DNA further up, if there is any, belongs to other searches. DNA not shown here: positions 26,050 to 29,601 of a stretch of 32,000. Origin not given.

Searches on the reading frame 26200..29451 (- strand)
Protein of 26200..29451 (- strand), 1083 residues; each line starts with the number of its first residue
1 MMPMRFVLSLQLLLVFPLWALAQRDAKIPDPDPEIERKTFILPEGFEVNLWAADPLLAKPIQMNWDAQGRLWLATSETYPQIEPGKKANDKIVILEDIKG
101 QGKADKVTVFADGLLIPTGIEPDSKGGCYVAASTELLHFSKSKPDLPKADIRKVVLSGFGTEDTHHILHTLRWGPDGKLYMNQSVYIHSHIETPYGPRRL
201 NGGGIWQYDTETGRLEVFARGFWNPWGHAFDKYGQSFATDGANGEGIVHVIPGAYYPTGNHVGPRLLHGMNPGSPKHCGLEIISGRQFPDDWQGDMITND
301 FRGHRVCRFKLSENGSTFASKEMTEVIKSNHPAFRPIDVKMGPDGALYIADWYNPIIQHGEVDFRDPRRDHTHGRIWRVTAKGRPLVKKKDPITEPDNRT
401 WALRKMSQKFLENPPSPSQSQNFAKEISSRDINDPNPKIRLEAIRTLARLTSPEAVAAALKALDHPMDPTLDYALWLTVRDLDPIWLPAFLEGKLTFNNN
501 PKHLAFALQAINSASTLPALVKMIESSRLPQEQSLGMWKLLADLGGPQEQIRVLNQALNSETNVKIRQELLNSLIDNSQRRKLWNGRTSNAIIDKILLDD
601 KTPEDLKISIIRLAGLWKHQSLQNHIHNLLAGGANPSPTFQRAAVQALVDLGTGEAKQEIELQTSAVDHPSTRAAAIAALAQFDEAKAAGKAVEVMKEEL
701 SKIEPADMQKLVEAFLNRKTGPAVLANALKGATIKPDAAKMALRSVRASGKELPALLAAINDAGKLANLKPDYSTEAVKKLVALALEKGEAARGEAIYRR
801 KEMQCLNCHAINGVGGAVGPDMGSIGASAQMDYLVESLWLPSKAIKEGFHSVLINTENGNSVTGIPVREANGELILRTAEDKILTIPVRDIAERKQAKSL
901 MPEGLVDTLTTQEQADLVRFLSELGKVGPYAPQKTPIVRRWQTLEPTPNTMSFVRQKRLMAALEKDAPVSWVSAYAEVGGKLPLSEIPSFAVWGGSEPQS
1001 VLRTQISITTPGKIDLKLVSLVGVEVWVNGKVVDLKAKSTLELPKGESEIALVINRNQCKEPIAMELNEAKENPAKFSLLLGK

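Call 5: search_protein_families(library=pfam, proteins=[window:26200-29451:-], max_evalue=1)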
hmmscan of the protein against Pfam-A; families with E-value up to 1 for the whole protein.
window:26200-29451:- (1083 aa): 10 families
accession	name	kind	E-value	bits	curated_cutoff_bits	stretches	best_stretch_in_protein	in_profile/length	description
PF23500.1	DUF7133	-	5.6e-74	250.2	27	1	33-382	2-384/385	Domain of unknown function (DUF7133)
PF13646.12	HEAT_2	-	1.6e-12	47.9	27.7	3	433-469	10-45/88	HEAT repeats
PF11838.14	ERAP1_C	-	3.5e-06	27.1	38.2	1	585-726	103-253/318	ERAP1-like C-terminal domain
PF02985.28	HEAT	-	0.00039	20.9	23.5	0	432-451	9-28/31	HEAT repeat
PF00034.26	Cytochrom_C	-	0.00061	21.5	21.3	1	791-924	1-89/90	Cytochrome c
PF13442.11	Cytochrome_CBB3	-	0.0017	19.1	27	1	790-826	2-31/68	Cytochrome C oxidase, cbb3-type, subunit III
PF07995.17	GSDH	-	0.0034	17.2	25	1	276-350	254-322/332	Glucose / Sorbosone dehydrogenase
PF03130.22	HEAT_PBS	-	0.037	15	20.9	0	439-464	1-26/27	PBS lyase HEAT-like repeat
PF17760.6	UvrA_inter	-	0.23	11.8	23.3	1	1025-1073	47-94/109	UvrA interaction domain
PF18509.6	MCR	-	0.3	11.2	30.4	1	800-813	15-28/30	Magnetochrome domain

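Call 6: search_protein_families(library=ncbifam, proteins=[window:26200-29451:-], max_evalue=1)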
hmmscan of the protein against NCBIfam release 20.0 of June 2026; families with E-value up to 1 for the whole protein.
window:26200-29451:- (1083 aa): 6 families
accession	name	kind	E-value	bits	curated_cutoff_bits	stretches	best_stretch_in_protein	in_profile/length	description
TIGR02604.1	Piru_Ver_Nterm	subfamily_domain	1.3e-79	268.2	122.2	2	45-255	1-215/367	PVC-type heme-binding CxxCH protein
TIGR02603.1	CxxCH_TIGR02603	domain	5.4e-25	87.9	68.15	1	789-922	1-132/134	putative heme-binding domain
NF033206.1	ScyE_fam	subfamily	1.1e-10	41.6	80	2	185-245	219-275/333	ScyD/ScyE family protein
TIGR04485.1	thiosulf_SoxX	equivalog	0.0011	19.7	61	1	804-849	4-53/78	sulfur oxidation c-type cytochrome SoxX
NF050122.1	bc1_QcrC_actin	exception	0.0077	15.6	200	1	786-829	36-76/253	cytochrome bc1 complex diheme cytochrome c subunit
NF007244.0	PRK09687.1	equivalog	0.021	14.1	275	1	503-591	42-133/285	putative lyase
